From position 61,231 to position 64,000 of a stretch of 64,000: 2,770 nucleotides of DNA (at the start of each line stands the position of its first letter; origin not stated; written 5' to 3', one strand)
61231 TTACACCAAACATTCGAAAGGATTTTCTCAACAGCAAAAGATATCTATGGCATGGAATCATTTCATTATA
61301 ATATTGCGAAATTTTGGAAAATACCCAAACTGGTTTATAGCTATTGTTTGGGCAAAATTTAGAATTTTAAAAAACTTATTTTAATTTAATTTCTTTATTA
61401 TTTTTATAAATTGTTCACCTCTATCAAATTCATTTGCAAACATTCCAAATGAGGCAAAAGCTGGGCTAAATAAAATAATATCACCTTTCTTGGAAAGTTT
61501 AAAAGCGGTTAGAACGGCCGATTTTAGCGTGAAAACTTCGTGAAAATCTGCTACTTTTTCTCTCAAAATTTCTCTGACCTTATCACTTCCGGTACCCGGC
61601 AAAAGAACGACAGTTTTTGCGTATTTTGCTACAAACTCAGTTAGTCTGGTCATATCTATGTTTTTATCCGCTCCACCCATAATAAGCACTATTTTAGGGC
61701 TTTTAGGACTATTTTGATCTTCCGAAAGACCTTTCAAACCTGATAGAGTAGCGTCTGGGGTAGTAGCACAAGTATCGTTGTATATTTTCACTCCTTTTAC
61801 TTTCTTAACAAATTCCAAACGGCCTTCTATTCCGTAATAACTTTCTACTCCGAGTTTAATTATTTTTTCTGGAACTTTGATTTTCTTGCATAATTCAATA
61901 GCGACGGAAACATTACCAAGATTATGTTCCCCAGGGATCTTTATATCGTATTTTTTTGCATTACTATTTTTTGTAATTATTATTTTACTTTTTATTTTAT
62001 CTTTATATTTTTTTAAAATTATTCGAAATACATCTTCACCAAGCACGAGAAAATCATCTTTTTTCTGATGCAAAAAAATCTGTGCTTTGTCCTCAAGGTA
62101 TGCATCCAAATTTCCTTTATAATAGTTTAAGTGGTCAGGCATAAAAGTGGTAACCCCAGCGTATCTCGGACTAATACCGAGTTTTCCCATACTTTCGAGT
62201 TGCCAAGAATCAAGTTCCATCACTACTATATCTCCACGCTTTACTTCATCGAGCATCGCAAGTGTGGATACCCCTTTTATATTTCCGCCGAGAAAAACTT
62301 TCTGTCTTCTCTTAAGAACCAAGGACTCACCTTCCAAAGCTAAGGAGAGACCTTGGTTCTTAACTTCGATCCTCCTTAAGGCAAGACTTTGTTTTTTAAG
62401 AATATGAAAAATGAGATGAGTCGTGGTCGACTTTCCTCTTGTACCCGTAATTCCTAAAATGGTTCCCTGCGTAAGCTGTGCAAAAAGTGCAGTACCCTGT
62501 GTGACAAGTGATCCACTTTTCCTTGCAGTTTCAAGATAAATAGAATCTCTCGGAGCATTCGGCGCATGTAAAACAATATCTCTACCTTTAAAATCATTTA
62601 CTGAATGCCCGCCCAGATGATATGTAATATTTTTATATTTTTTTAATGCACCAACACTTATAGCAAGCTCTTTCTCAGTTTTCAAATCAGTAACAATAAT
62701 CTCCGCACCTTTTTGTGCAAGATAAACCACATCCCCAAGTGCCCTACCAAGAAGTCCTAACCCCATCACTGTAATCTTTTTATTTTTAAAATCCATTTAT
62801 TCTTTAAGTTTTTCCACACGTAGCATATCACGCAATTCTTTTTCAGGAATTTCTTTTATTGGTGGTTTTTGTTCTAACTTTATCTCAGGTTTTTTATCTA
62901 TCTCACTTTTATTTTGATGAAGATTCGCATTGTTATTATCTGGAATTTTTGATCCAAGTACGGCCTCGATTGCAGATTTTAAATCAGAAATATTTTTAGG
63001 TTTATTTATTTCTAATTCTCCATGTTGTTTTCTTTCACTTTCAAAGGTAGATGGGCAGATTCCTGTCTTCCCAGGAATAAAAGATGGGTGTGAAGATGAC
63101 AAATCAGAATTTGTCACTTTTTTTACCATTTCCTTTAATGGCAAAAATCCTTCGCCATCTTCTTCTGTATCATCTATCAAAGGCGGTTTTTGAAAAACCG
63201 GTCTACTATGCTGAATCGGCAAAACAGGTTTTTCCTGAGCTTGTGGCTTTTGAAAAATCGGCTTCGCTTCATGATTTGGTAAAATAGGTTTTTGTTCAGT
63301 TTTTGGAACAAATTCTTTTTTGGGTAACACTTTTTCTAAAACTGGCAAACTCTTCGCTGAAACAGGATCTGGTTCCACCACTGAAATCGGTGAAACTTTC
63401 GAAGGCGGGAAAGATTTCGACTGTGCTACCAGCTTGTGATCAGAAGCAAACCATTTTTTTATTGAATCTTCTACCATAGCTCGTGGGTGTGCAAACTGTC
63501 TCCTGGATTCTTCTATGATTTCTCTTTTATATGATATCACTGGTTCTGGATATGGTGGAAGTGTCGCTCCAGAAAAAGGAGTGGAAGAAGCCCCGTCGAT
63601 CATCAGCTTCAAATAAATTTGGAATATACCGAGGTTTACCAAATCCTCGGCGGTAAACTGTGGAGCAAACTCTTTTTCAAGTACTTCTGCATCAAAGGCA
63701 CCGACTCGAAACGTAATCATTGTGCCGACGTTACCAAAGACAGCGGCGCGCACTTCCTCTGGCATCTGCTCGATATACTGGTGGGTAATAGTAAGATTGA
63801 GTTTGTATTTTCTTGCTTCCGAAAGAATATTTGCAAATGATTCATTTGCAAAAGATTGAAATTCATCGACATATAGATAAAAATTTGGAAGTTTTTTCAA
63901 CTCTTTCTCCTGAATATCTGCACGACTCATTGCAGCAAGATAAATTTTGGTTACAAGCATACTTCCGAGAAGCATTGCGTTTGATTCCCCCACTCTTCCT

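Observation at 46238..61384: Surface-glycan / candidate protein O-glycosylation island with both alpha-1,2 and alpha-1,3 fucosyltransferases (Lewis-antigen-like chemistry)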

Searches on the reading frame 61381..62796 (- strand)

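Call 4: search_protein_families(library=pfam, proteins=[window:61381-62796:-], max_evalue=0.01)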
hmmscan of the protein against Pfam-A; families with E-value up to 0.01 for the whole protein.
window:61381-62796:- (471 aa): 3 families
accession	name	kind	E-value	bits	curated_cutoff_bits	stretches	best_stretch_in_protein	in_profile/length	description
PF08245.18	Mur_ligase_M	-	4.8e-20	72.8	24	1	116-281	1-152/200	Mur ligase middle domain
PF02875.26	Mur_ligase_C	-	6.5e-13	50.1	28.4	1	325-446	1-126/127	Mur ligase, glutamate ligase domain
PF21799.2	MurD-like_N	-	0.00011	22.8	27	1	6-97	1-85/88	Mur ligase MurD-like, N-terminal domain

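Call 60: search_protein_families(library=ncbifam, proteins=[window:61381-62796:-], max_evalue=0.01)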
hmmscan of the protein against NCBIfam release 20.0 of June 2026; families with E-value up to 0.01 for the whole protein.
window:61381-62796:- (471 aa): 25 families
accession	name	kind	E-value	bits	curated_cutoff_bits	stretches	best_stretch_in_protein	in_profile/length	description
TIGR01087.1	murD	equivalog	5.4e-89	299.3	211.95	2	162-468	128-440/441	UDP-N-acetylmuramoyl-L-alanine--D-glutamate ligase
TIGR01082.1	murC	equivalog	2e-23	83.2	335.1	2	164-373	128-352/449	UDP-N-acetylmuramate--L-alanine ligase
NF053645.1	pMurC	equivalog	7.1e-22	77.7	560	2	26-139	18-130/492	pseudomurein biosynthesis peptide ligase pMurC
TIGR01085.1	murE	subfamily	2.7e-21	76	257.3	2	97-276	70-245/472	UDP-N-acetylmuramyl-tripeptide synthetase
NF053646.1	pMurD1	equivalog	4.3e-21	75.1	610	2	7-135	2-133/465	pseudomurein biosynthesis peptide ligase pMurD1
NF053647.1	pMurD2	equivalog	7.8e-21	74.4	550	2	7-137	2-125/405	pseudomurein biosynthesis peptide ligase pMurD2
NF001124.0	PRK00139.1-2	equivalog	6.8e-20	71.3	476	2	265-376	280-386/500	UDP-N-acetylmuramoyl-L-alanyl-D-glutamate--2,6-diaminopimelate ligase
NF008896.0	PRK11929.1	equivalog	5.3e-19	67.6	1023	2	266-374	283-392/965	bifunctional UDP-N-acetylmuramoyl-L-alanyl-D-glutamate--2,6-diaminopimelate ligase MurE/UDP-N-acetylmuramoyl-tripeptide--D-alanyl-D-alanine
NF001126.0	PRK00139.1-4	equivalog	5.6e-18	64.7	373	2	270-442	276-453/486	UDP-N-acetylmuramoyl-L-alanyl-D-glutamate--2,6-diaminopimelate ligase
NF033197.0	F430_CfbE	equivalog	8.6e-18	64.5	250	1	111-443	99-425/430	coenzyme F430 synthase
TIGR01143.1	murF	subfamily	6.7e-14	51.7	288.6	2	274-443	234-403/418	UDP-N-acetylmuramoyl-tripeptide--D-alanyl-D-alanine ligase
NF053648.1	pMurE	equivalog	8e-11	41.3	600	2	114-136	101-123/464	pseudomurein biosynthesis peptide ligase pMurE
NF010628.0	PRK14022.1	equivalog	5.3e-10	38.6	536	1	109-389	109-388/483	UDP-N-acetylmuramoyl-L-alanyl-D-glutamate--L-lysine ligase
TIGR04012.1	poly_gGlu_PgsB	equivalog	1.2e-08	34.1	222.7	1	115-426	33-344/380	poly-gamma-glutamate synthase PgsB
NF052464.1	L2IsogltmlsynMurTStaph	equivalog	4.2e-08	32.4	800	1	267-340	239-312/435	lipid II isoglutaminyl synthase subunit MurT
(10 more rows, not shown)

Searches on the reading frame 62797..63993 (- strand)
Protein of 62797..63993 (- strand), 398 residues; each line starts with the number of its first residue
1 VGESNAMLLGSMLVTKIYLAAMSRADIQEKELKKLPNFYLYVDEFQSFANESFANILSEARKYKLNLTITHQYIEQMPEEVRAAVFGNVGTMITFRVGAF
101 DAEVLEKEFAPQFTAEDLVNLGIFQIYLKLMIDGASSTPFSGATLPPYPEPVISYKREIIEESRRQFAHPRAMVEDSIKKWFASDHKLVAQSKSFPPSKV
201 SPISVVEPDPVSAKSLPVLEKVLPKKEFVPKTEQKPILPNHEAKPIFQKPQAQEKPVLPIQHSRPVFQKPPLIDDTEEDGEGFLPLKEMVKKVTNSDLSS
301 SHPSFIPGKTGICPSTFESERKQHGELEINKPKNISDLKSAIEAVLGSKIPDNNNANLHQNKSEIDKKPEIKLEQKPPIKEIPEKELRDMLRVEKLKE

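Call 4: search_protein_families(library=pfam, proteins=[window:62797-63993:-], max_evalue=0.01)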
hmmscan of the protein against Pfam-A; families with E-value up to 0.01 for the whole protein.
window:62797-63993:- (398 aa): 1 family
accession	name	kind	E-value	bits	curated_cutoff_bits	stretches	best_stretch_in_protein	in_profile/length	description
PF12696.13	TraG-D_C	-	0.00055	20.3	22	1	38-97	2-66/126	TraM recognition site of TraD and TraG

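Call 60: search_protein_families(library=ncbifam, proteins=[window:62797-63993:-], max_evalue=0.01)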
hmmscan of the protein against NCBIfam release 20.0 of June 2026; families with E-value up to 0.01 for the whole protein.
window:62797-63993:- (398 aa): 2 families
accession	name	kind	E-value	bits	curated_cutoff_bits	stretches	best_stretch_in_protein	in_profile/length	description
TIGR03743.1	SXT_TraD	subfamily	0.00011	20.8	366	1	27-98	477-553/636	conjugative transfer system coupling protein TraD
NF045973.1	conju_CD1115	equivalog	0.002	17.1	250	1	7-98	263-358/442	VirD4-like conjugal transfer protein, CD1115 family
